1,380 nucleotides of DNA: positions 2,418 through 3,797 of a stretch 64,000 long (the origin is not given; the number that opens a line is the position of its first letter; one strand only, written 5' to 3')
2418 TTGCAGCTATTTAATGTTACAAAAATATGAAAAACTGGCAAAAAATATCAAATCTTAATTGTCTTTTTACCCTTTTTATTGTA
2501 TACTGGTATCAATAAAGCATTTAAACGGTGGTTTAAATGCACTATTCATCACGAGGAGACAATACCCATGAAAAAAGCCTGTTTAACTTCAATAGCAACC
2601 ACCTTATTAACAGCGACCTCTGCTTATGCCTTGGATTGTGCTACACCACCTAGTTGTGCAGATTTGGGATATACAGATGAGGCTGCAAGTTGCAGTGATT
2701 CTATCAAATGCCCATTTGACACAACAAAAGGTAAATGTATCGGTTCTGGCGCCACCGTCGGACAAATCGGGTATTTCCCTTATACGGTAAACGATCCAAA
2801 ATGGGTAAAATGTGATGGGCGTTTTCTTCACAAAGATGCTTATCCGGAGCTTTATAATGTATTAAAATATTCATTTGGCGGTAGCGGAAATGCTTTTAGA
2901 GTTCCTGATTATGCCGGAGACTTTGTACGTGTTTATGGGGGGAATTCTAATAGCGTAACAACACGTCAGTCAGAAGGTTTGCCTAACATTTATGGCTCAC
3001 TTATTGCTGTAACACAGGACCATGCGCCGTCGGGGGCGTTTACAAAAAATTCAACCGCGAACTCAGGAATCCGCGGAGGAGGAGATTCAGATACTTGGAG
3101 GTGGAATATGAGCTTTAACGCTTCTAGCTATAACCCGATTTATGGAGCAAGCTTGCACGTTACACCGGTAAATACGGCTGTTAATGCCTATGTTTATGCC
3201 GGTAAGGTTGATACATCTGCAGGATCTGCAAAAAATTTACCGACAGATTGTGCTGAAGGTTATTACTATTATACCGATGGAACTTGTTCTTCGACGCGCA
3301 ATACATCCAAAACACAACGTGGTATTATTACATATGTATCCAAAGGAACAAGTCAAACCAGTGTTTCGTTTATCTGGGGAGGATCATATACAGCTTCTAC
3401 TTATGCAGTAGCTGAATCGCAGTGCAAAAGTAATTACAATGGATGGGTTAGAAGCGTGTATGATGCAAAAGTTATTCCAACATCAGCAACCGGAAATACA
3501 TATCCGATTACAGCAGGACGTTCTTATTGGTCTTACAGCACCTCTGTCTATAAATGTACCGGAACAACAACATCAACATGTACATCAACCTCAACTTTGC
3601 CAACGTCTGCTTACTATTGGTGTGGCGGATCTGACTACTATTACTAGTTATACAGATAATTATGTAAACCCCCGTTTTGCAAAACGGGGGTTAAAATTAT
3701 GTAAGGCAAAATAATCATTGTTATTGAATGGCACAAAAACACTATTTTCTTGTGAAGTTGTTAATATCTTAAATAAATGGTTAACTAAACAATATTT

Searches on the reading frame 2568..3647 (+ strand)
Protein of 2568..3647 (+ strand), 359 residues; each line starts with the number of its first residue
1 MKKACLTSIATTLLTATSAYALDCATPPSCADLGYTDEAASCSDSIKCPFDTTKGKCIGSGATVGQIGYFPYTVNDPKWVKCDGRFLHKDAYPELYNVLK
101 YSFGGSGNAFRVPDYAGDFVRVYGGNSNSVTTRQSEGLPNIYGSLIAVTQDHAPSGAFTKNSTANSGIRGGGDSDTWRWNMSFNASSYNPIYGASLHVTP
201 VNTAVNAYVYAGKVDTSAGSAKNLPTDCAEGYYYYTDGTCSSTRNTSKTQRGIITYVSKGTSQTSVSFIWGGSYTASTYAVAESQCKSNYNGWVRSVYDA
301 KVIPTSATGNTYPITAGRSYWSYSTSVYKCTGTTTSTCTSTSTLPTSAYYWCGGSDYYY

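Call 9: search_protein_families(library=pfam, proteins=[window:2568-3647:+], max_evalue=0.01)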
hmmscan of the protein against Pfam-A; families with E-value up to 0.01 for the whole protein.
window:2568-3647:+ (359 aa): 1 family
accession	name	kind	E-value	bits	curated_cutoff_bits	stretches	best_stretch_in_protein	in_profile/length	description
PF07484.17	Collar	-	6.2e-12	45.7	24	1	65-120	1-57/57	Phage Tail Collar Domain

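Call 11: find_encoding_contigs(protein=window:2568-3647:+, flank=10000, max_places=10)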
Protein window:2568-3647:+ (359 aa): no gene with exactly this product is on record in the collection.

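Call 21: find_homologous_proteins(query=window:2568-3644:+, max_evalue=1e-10)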
Query window:2568-3644:+ (359 aa): 45 proteins with E <= 1e-10 among 2223 candidates.
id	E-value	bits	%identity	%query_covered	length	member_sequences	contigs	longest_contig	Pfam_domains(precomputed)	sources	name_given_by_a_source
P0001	4.0e-239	811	100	100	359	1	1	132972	PF07484.18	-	-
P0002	8.7e-171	586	74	100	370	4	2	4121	PF07484.18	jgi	-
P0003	3.3e-166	571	73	100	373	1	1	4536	PF07484.18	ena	-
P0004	1.4e-161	556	70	100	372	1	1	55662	PF07484.18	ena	-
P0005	4.3e-132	459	61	100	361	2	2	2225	PF07484.18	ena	-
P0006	5.0e-117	409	57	100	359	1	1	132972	PF07484.18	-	-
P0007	1.7e-109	384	52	100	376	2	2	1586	PF07484.18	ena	-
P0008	5.2e-98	347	50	100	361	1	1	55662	PF07484.18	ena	-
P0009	1.3e-90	322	48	100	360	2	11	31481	PF07484.18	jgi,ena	-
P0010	9.9e-83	296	49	91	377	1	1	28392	PF07484.18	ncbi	-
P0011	2.3e-74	269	48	87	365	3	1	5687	PF07484.18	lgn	-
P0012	1.2e-72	263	46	97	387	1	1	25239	PF07484.18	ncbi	-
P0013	3.6e-72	262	45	100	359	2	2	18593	PF07484.18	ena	-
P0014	1.0e-70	257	45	86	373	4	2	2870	PF07484.18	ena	-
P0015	1.9e-69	253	44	90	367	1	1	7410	PF07484.18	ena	-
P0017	2.4e-63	233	41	98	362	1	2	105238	PF07484.18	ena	-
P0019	5.6e-62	228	42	97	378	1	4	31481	PF07484.18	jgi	-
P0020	1.3e-61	227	42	100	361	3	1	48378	PF07484.18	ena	-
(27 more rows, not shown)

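Call 22: find_encoding_contigs(protein=P0009, flank=4000, max_places=10)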
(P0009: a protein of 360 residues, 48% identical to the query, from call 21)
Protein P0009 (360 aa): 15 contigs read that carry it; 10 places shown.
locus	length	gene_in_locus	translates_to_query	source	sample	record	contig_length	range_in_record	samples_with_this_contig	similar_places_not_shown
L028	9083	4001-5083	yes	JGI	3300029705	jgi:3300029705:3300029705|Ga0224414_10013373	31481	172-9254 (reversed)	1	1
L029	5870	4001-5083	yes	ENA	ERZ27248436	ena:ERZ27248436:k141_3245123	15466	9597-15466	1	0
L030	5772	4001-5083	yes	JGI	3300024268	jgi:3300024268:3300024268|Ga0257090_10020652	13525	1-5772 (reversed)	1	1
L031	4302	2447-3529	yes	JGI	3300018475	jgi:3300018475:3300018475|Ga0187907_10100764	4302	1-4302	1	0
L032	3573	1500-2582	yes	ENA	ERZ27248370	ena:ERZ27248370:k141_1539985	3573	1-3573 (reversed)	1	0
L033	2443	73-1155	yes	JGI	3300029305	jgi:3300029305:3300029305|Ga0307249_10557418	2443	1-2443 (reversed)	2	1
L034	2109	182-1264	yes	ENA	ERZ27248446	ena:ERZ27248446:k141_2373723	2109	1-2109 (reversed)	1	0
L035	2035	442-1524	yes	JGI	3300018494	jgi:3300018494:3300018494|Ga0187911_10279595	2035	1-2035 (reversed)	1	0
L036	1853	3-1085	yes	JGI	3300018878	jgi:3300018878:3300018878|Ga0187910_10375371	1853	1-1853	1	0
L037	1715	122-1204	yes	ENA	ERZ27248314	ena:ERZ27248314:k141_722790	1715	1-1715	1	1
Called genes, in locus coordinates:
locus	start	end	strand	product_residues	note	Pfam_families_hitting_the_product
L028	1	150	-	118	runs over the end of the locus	PF28396:SepQ_C (weak), PF01052:FliMN_C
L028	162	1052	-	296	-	-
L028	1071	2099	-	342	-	PF03448:MgtE_N (faint), PF14842:FliG_N, PF14841:FliG_M, PF01706:FliG_C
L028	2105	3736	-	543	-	PF01514:YscJ_FliF, PF08345:YscJ_FliF_C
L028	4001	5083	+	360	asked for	PF07484:Collar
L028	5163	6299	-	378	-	PF07484:Collar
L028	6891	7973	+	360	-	PF07484:Collar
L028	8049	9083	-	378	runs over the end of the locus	PF07484:Collar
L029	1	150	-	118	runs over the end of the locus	PF28396:SepQ_C (weak), PF01052:FliMN_C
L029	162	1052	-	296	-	-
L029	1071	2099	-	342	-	PF03448:MgtE_N (faint), PF14842:FliG_N, PF14841:FliG_M, PF01706:FliG_C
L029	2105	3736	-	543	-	PF01514:YscJ_FliF, PF08345:YscJ_FliF_C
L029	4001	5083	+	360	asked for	PF07484:Collar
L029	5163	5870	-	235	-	?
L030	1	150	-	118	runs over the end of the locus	PF28396:SepQ_C (weak), PF01052:FliMN_C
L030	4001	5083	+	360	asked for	PF07484:Collar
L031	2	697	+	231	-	?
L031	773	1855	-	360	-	PF07484:Collar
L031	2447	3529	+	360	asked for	PF07484:Collar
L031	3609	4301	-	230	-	?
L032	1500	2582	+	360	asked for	PF07484:Collar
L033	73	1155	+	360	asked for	PF07484:Collar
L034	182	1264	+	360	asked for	PF07484:Collar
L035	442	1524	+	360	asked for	PF07484:Collar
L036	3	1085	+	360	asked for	PF07484:Collar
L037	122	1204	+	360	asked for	PF07484:Collar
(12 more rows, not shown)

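Call 23: find_encoding_contigs(protein=P0004, flank=5000, max_places=4)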
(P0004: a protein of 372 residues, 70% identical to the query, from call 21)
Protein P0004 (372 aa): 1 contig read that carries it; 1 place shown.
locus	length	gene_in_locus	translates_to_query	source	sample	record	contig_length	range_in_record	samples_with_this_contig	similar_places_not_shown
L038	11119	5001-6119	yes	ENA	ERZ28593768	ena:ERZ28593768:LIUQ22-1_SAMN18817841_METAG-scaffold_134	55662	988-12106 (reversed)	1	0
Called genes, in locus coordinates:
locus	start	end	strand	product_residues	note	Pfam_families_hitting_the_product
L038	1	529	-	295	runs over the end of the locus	-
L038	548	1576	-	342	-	PF03448:MgtE_N (faint), PF14842:FliG_N, PF14841:FliG_M, PF01706:FliG_C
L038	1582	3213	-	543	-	PF01514:YscJ_FliF, PF08345:YscJ_FliF_C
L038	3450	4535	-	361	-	PF07484:Collar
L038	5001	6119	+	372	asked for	PF07484:Collar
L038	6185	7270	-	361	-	PF07484:Collar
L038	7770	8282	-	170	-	PF00210:Ferritin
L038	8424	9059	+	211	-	PF00834:Ribul_P_3_epim, PF01884:PcrB (faint)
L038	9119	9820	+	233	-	PF00072:Response_reg, PF00486:Trans_reg_C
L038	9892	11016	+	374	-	PF01702:TGT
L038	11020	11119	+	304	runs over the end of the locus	PF18306:LDcluster4 (weak), PF03641:Lysine_decarbox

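Call 27: find_encoding_contigs(protein=P0019, flank=4000, max_places=10)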
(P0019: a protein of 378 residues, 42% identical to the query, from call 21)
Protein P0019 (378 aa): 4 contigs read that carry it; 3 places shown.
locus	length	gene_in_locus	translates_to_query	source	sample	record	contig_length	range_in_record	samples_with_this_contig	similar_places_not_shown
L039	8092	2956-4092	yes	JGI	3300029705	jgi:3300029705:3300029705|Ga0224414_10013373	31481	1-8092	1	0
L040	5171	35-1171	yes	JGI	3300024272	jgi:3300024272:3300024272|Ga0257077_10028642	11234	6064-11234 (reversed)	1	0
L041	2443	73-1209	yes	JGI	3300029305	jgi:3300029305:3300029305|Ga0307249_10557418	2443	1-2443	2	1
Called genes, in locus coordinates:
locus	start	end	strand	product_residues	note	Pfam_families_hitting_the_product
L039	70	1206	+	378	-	PF07484:Collar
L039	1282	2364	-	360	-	PF07484:Collar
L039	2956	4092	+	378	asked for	PF07484:Collar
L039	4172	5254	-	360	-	PF07484:Collar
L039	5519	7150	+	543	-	PF01514:YscJ_FliF, PF08345:YscJ_FliF_C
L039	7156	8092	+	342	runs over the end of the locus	PF03448:MgtE_N (faint), PF14842:FliG_N, PF14841:FliG_M, PF01706:FliG_C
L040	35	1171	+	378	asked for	PF07484:Collar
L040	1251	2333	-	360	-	PF07484:Collar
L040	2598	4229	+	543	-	PF01514:YscJ_FliF, PF08345:YscJ_FliF_C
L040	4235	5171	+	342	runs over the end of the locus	PF03448:MgtE_N (faint), PF14842:FliG_N, PF14841:FliG_M, PF01706:FliG_C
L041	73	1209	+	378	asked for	PF07484:Collar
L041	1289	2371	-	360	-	PF07484:Collar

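Call 28: find_encoding_contigs(protein=P0002, flank=4000, max_places=10)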
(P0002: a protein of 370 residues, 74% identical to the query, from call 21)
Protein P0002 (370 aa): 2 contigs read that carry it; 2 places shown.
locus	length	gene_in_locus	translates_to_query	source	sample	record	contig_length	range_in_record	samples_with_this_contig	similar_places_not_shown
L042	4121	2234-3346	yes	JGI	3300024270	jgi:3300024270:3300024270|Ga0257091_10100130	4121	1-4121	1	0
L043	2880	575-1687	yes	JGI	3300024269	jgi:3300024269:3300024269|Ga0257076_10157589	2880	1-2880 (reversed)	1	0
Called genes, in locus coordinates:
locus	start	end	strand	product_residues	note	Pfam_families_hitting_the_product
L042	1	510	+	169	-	?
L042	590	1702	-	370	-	PF07484:Collar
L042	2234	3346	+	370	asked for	PF07484:Collar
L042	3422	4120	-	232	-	?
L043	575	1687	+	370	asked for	PF07484:Collar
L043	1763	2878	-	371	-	?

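Call 44: search_solved_structures(query=window:2568-3644:+, max_evalue=0.01)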
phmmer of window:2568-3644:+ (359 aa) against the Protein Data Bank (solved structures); distinct sequences matched with E-value up to 0.01: 0.

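Call 45: search_protein_families(library=ncbifam, proteins=[window:2568-3644:+], max_evalue=0.01)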
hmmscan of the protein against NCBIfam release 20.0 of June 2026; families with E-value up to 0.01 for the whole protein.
window:2568-3644:+ (359 aa): 0 families

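Call 48: find_encoding_contigs(protein=P0003, flank=5000, max_places=6)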
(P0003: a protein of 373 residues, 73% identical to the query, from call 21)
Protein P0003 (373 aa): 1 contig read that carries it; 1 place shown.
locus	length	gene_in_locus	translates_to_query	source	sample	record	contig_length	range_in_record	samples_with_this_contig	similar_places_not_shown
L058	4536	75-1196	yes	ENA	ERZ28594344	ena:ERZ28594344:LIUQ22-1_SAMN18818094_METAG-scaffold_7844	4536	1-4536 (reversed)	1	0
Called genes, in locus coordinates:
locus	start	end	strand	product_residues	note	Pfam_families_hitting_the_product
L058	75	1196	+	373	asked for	PF07484:Collar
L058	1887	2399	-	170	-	PF00210:Ferritin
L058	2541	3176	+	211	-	PF00834:Ribul_P_3_epim, PF01884:PcrB (faint)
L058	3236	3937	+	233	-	PF00072:Response_reg, PF00486:Trans_reg_C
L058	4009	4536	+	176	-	?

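Call 49: find_encoding_contigs(protein=P0020, flank=6000, max_places=6)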
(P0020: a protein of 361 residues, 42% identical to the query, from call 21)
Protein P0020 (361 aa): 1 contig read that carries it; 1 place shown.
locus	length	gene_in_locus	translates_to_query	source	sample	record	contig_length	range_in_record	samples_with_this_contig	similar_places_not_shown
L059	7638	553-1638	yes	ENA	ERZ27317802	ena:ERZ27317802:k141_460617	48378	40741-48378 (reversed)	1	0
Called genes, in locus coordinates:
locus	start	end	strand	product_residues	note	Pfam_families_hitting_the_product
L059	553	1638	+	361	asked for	PF07484:Collar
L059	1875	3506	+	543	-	PF01514:YscJ_FliF, PF08345:YscJ_FliF_C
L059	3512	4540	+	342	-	PF03448:MgtE_N (faint), PF14842:FliG_N, PF14841:FliG_M, PF01706:FliG_C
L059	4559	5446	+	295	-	-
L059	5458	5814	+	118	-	PF28396:SepQ_C (weak), PF01052:FliMN_C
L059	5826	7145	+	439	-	PF00072:Response_reg (weak), PF00158:Sigma54_activat, PF14532:Sigma54_activ_2, PF07728:AAA_5 (weak), PF25601:AAA_lid_14, PF02954:HTH_8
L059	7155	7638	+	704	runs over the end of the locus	PF00771:FHIPEP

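Call 50: find_encoding_contigs(protein=P0005, flank=5000, max_places=6)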
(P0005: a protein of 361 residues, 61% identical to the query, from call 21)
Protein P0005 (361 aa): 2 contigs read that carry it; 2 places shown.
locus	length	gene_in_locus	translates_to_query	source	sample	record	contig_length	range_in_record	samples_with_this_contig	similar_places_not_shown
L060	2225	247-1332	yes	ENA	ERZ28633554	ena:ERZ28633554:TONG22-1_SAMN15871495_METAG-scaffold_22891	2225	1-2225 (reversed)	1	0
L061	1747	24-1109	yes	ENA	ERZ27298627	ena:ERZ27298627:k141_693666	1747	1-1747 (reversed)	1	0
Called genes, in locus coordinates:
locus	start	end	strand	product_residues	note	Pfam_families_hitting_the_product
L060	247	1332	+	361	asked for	PF07484:Collar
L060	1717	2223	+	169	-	?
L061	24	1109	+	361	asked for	PF07484:Collar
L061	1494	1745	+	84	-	?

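Call 51: find_encoding_contigs(protein=P0007, flank=5000, max_places=6)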
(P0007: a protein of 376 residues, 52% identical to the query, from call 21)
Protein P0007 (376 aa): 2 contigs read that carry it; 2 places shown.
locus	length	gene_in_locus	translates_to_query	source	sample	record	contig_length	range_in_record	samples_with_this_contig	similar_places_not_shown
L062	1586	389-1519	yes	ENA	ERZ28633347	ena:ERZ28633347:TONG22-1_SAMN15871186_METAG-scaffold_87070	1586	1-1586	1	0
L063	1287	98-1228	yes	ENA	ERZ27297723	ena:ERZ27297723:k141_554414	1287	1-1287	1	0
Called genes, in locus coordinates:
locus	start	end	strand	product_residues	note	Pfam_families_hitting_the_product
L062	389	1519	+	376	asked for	PF07484:Collar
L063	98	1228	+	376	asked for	PF07484:Collar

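Call 75: predict_structure(alignment_id=A3)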
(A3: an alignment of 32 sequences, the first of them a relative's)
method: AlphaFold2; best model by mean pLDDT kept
length: 359 residues; sequences in the alignment: 32
mean_pLDDT: 76.2   pTM: 0.60
mean pLDDT of the five models: 76.2, 76.0, 75.8, 73.8, 72.4
residues with pLDDT >= 90: 113; 70-90: 138; 50-70: 56; < 50: 52
segments of 3 or more residues with pLDDT < 50: 1-24, 120-136, 196-203
pLDDT, mean of each block of 10 residues (from residue 1): 34 37 55 71 72 71 77 79 89 89 86 69 39 51 74 73 56 59 76 51 66 82 90 94 93 94 91 94 84 90 90 95 93 94 94 91
secondary structure, 60 per line:
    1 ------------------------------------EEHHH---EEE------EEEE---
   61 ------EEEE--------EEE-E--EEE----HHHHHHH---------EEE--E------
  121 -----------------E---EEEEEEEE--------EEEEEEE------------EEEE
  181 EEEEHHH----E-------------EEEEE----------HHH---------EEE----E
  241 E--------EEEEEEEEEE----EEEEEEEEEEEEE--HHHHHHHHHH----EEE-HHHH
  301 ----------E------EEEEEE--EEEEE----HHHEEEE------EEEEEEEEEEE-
elements in order: E45-47 E54-57 E67-70 E79-81 E86-88 H93-99 E109-111 E142-149 E158-164 E177-184 E206-210 E233-235 E250-259 E264-276 H279-288 E293-295 H297-300 E318-323 E326-330 E338-341 E348-358

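Call 78: fold_search(model_id=the predicted structure, library=pdb)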
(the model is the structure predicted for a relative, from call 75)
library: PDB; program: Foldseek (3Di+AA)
matches with E <= 10: 67; with E <= 0.001: 0
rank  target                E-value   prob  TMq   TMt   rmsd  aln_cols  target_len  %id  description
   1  9nxk_A                4.4e-02  0.66  0.18  0.28  18.1       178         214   17  Pseudomonas phage Pa223 tail fiber (released 2025-08-06)
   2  1ocy                  4.7e-02  0.95  0.23  0.38  10.1       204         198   17  Structure of the receptor-binding domain of the bacteriophage T4 short tail fibre (released 2003-07-24)
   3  8kec_A                1.4e-01  0.54  0.17  0.16  23.4       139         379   20  Cyanophage A-1(L) tail fiber (released 2024-04-10)
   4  5iv5_AI               1.7e-01  0.90  0.27  0.19   9.0       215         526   14  Cryo-electron microscopy structure of the hexagonal pre-attachment T4 baseplate-tail tube complex (released 2016-05-18)
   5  2xgf_A                4.3e-01  0.60  0.18  0.29  14.3       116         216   17  Structure of the bacteriophage T4 long tail fibre needle-shaped receptor-binding tip (released 2010-11-03)
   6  5mzv_A                5.1e-01  0.01  0.07  0.08  32.4       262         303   11  IL-23:IL-23R:Nb22E11 complex (released 2018-01-03)
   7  6sff_A                5.4e-01  0.01  0.05  0.06  33.7       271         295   11  mouse Interleukin-12 subunit beta - p80 homodimer in space group I41 (released 2020-08-26)
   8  5njd_E                5.7e-01  0.01  0.07  0.09  31.9       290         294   10  Structure of Interleukin 23 in complex with Briakinumab FAb (released 2018-01-03)
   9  8odz_B                9.6e-01  0.01  0.05  0.06  33.3       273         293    9  Cryo-EM structure of a pre-dimerized murine IL-12 complete extracellular signaling complex (Class 1). (released 2024-02-07)
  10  1pdi_A                1.1e+00  0.30  0.21  0.27  13.1       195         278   17  Fitting of the C-terminal part of the short tail fibers into the cryo-EM reconstruction of T4 baseplate (released 2003-09-09)
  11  7r3n_A                1.3e+00  0.01  0.07  0.08  31.8       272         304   10  mouse Interleukin-12 subunit beta - p80 homodimer in space group P21 crystal form 3 (released 2022-05-04)
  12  1f42_A                1.4e+00  0.02  0.07  0.08  28.7       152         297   12  THE P40 DOMAIN OF HUMAN INTERLEUKIN-12 (released 2001-06-13)
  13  3d87_D                1.4e+00  0.01  0.07  0.09  32.5       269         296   10  Crystal structure of Interleukin-23 (released 2008-09-02)
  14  6wdq_A                1.5e+00  0.01  0.08  0.09  33.3       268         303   11  IL23/IL23R/IL12Rb1 signaling complex (released 2021-02-24)
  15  7pur_A                1.6e+00  0.01  0.07  0.08  32.9       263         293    9  mouse Interleukin-12 subunit beta - p80 homodimer in space group P21 crystal form 2 (released 2021-11-10)
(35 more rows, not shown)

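Call 82: find_encoding_contigs(protein=P0013, flank=3000, max_places=6)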
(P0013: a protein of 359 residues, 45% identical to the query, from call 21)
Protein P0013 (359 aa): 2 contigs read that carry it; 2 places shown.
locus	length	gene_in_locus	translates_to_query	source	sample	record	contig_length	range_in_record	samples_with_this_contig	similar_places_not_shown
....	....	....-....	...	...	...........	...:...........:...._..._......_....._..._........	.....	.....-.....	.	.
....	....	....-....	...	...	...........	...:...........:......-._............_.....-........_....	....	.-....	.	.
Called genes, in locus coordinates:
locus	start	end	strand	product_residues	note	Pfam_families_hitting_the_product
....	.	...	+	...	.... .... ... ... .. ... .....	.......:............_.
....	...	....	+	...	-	-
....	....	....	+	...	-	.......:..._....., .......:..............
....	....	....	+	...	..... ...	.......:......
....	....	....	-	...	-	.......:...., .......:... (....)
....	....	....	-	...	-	?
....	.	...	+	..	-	?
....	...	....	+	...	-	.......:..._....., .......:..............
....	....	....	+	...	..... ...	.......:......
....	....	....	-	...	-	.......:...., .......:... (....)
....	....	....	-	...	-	?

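Call 83: find_encoding_contigs(protein=P0017, flank=3000, max_places=6)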
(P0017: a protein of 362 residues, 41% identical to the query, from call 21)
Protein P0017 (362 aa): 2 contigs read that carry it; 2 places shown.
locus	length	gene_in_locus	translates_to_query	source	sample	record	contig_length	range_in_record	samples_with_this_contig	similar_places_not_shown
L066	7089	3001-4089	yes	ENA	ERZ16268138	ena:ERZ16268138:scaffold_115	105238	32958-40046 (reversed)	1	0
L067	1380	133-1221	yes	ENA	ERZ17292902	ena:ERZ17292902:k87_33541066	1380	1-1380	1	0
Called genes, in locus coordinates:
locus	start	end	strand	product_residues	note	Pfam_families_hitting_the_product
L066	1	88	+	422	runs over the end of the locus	PF12895:ANAPC3 (weak), PF07719:TPR_2 (faint), PF00515:TPR_1 (faint), PF13432:TPR_16 (weak)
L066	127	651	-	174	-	-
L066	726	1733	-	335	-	PF03706:LPG_synthase_TM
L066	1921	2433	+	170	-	-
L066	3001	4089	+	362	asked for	PF07484:Collar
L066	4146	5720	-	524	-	PF00009:GTP_EFTU, PF01926:MMR_HSR1 (weak), PF22042:EF-G_D2, PF03144:GTP_EFTU_D2, PF16658:RF3_C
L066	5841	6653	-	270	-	PF13145:Rotamase_2, PF13616:Rotamase_3, PF00639:Rotamase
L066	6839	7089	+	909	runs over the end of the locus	PF07517:SecA_DEAD, PF00270:DEAD (weak), PF01043:SecA_PP_bind, PF21090:P-loop_SecA, PF07516:SecA_SW, PF02810:SEC-C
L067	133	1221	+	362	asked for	PF07484:Collar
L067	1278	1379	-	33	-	?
